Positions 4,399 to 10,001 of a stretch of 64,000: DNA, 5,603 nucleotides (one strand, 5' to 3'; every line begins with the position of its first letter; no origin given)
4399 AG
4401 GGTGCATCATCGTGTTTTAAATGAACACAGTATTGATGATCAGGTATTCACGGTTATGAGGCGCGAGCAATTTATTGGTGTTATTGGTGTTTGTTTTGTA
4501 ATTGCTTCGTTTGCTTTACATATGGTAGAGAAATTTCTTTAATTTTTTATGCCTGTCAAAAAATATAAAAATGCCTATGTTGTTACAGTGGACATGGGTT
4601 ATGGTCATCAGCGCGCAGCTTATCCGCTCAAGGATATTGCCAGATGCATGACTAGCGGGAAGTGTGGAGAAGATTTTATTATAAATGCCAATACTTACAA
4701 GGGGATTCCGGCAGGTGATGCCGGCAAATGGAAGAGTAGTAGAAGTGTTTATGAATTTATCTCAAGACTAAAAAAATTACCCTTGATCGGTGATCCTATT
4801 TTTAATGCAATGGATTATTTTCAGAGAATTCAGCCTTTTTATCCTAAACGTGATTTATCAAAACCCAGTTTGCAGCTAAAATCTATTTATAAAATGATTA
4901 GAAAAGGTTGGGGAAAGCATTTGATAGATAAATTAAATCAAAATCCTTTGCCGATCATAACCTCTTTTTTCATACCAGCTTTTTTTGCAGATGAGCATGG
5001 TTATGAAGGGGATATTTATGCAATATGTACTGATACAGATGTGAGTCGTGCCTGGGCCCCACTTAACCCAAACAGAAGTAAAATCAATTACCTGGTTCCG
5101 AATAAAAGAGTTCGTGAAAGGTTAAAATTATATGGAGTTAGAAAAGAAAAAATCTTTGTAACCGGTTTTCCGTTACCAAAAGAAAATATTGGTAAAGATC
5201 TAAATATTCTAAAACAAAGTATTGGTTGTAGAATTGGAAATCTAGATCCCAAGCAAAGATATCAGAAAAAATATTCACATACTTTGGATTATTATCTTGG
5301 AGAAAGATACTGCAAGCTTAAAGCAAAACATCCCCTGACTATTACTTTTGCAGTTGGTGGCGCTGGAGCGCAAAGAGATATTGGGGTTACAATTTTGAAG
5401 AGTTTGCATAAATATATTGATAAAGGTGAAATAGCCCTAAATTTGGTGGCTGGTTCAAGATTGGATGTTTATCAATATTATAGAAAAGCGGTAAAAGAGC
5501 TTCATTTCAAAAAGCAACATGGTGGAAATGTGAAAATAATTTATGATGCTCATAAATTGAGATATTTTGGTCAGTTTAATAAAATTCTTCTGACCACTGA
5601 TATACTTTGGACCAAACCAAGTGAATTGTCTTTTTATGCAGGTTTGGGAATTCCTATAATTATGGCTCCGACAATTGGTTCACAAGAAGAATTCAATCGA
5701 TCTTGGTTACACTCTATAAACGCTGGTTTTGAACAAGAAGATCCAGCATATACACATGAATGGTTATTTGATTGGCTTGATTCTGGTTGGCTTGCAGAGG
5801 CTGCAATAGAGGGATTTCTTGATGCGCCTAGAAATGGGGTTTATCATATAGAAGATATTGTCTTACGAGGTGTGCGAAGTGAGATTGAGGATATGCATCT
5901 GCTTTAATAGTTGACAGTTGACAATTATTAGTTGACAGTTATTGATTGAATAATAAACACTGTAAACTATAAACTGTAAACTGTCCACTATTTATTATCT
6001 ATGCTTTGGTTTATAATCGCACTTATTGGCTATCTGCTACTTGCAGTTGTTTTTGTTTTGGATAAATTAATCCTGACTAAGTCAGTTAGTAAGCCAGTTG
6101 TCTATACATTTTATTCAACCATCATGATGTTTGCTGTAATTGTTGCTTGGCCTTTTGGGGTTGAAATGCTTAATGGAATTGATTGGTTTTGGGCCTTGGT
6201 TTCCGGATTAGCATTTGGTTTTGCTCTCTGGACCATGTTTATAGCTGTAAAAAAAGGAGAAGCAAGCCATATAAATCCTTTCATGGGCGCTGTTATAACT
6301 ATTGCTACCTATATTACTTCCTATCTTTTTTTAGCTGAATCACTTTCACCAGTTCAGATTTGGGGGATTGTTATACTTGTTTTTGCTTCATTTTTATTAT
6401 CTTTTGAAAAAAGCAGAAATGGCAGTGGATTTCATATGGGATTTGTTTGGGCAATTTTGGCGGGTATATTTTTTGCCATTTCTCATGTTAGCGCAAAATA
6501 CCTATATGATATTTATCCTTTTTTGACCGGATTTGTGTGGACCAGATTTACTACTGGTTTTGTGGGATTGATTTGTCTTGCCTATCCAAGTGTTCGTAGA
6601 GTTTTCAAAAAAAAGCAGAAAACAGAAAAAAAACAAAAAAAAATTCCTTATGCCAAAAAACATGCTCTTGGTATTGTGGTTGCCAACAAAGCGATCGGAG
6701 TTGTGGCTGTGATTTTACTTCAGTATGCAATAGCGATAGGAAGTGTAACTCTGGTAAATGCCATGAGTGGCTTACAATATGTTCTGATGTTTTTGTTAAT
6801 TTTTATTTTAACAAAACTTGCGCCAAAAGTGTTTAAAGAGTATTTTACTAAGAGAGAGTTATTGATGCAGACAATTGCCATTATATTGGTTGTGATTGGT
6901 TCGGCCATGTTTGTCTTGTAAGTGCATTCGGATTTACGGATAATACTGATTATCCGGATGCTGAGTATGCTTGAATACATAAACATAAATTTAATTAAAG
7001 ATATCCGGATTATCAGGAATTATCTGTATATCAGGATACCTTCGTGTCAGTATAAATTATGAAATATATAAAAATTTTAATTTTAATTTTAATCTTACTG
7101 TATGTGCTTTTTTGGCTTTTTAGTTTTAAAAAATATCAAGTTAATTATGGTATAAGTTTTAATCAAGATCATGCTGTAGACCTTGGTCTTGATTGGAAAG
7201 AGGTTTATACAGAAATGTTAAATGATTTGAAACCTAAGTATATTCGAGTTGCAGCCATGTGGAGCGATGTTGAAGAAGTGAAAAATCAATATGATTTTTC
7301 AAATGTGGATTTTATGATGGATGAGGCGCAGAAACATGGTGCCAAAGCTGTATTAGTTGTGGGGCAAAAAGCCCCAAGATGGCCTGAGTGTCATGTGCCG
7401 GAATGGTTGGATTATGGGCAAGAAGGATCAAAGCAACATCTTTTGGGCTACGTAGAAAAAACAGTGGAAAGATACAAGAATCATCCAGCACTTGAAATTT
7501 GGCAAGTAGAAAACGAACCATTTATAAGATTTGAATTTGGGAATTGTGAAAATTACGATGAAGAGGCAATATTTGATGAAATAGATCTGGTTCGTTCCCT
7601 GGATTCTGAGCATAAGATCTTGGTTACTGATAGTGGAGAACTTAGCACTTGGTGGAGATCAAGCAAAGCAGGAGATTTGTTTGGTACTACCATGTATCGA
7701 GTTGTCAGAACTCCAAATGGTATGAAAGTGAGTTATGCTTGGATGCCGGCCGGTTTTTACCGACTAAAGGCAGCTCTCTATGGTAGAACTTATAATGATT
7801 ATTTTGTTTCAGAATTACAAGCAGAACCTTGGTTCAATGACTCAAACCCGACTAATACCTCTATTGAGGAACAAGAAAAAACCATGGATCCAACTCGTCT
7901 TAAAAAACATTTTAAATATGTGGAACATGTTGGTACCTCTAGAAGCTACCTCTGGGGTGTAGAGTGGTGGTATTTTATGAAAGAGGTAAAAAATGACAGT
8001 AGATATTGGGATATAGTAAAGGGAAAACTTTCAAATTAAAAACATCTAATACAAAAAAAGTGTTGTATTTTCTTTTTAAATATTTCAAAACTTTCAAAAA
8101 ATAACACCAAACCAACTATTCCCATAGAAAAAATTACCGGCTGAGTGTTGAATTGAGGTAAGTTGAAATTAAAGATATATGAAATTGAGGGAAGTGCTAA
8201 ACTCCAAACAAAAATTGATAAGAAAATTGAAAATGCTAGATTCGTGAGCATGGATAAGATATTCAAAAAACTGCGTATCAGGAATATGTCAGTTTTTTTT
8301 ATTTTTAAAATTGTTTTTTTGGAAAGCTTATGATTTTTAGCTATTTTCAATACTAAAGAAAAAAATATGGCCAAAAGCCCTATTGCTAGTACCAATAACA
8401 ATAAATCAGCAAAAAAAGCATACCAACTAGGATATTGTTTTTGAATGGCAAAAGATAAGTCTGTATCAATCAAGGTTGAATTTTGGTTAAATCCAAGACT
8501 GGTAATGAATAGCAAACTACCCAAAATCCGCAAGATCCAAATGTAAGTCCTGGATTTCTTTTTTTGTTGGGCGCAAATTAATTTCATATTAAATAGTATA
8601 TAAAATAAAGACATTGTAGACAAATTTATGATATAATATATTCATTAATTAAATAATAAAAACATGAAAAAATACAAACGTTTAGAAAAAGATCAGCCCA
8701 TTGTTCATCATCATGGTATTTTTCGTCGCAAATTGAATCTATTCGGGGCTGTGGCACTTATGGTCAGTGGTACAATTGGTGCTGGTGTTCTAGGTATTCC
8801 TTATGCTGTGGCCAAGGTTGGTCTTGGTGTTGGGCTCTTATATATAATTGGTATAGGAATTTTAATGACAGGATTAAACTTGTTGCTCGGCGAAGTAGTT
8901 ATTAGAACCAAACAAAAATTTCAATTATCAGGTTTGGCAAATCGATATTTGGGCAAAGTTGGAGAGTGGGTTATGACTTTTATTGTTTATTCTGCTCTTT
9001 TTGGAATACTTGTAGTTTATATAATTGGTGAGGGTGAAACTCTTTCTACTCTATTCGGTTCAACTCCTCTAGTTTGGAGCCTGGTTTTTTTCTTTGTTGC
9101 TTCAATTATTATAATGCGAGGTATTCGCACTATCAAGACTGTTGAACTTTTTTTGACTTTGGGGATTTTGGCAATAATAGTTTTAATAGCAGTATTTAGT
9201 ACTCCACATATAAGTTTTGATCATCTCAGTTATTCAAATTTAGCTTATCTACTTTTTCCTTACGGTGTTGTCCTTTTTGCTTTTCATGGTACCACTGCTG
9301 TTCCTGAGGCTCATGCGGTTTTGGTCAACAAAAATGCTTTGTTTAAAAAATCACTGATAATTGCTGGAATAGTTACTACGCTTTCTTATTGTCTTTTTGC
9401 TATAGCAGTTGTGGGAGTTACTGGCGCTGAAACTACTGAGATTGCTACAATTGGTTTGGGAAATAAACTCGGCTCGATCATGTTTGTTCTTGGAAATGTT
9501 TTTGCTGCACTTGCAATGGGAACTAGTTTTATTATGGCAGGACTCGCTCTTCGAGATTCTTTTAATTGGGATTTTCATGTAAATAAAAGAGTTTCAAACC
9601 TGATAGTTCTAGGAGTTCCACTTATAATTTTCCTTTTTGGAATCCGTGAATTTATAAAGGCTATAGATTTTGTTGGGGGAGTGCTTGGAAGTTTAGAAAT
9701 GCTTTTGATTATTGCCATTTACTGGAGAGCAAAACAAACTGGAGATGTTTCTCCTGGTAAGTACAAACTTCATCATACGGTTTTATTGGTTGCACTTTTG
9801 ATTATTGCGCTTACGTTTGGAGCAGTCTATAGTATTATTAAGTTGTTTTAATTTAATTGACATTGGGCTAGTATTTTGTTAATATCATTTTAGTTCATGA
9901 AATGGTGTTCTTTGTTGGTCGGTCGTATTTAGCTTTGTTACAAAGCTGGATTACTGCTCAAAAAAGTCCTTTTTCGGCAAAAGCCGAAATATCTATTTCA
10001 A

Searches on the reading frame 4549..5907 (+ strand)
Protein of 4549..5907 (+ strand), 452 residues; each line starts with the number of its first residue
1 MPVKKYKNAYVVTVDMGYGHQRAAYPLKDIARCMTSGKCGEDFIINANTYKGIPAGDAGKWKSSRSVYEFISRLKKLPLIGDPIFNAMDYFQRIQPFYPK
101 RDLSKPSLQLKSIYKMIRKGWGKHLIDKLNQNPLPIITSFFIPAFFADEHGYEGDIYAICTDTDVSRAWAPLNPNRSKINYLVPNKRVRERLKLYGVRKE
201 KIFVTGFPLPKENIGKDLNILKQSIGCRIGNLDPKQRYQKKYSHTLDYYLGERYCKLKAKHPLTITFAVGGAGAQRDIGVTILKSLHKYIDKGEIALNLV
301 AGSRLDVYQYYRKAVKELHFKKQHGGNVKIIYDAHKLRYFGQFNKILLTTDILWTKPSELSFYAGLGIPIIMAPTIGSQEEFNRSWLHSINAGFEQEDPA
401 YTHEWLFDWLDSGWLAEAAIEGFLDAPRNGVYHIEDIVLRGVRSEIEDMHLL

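Call 82: search_protein_families(library=pfam, proteins=[window:4549-5907:+], max_evalue=0.00001)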
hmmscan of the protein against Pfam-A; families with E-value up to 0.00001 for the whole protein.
window:4549-5907:+ (452 aa): 1 family
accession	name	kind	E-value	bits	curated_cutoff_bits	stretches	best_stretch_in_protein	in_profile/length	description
PF22053.2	DUF6938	-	2.1e-14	54.1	27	1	252-324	27-100/236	Domain of unknown function (DUF6938)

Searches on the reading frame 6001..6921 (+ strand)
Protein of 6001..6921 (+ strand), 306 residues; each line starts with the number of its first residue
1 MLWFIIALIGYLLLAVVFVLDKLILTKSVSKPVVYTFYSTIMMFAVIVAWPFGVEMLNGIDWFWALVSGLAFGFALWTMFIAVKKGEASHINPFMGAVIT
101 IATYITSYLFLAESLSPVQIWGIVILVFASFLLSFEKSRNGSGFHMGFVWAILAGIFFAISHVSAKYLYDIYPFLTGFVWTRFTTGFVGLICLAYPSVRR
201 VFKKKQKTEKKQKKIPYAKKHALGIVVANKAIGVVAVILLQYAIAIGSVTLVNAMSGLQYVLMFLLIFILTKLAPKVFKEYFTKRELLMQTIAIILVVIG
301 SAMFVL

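Call 82: search_protein_families(library=pfam, proteins=[window:6001-6921:+], max_evalue=0.00001)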
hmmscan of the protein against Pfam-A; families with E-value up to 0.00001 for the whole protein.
window:6001-6921:+ (306 aa): 1 family
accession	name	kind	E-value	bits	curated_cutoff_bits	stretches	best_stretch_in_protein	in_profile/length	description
PF00892.27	EamA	-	2.4e-10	41.2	28.2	1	2-134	2-134/135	EamA-like transporter family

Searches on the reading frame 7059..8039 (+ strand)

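Call 82: search_protein_families(library=pfam, proteins=[window:7059-8039:+], max_evalue=0.00001)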
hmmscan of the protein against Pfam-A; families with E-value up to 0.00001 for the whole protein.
window:7059-8039:+ (326 aa): 1 family
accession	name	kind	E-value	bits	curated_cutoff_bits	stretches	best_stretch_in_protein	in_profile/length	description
PF02449.21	Glyco_hydro_42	-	2.8e-10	40.6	21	1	53-159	18-143/376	Beta-galactosidase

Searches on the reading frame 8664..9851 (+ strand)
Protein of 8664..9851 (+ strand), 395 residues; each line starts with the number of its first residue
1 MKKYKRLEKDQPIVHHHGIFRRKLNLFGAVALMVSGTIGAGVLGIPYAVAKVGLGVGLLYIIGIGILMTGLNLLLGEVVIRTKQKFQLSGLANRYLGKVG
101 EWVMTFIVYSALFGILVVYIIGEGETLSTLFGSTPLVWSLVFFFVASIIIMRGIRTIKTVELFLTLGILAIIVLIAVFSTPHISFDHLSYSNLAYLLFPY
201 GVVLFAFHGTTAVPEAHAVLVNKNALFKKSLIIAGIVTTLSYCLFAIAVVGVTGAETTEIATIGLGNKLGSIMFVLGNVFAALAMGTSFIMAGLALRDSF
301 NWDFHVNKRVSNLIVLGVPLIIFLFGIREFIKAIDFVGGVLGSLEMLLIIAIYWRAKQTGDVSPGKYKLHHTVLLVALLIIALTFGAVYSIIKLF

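Call 82: search_protein_families(library=pfam, proteins=[window:8664-9851:+], max_evalue=0.00001)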
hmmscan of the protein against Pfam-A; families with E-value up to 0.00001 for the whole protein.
window:8664-9851:+ (395 aa): 2 families
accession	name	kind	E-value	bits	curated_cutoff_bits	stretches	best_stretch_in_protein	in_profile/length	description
PF03222.19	Trp_Tyr_perm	-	3.3e-26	92.8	22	1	25-385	4-388/393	Tryptophan/tyrosine permease family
PF01490.24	Aa_trans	-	2.4e-16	59.9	25.6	1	26-392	5-406/410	Transmembrane amino acid transporter protein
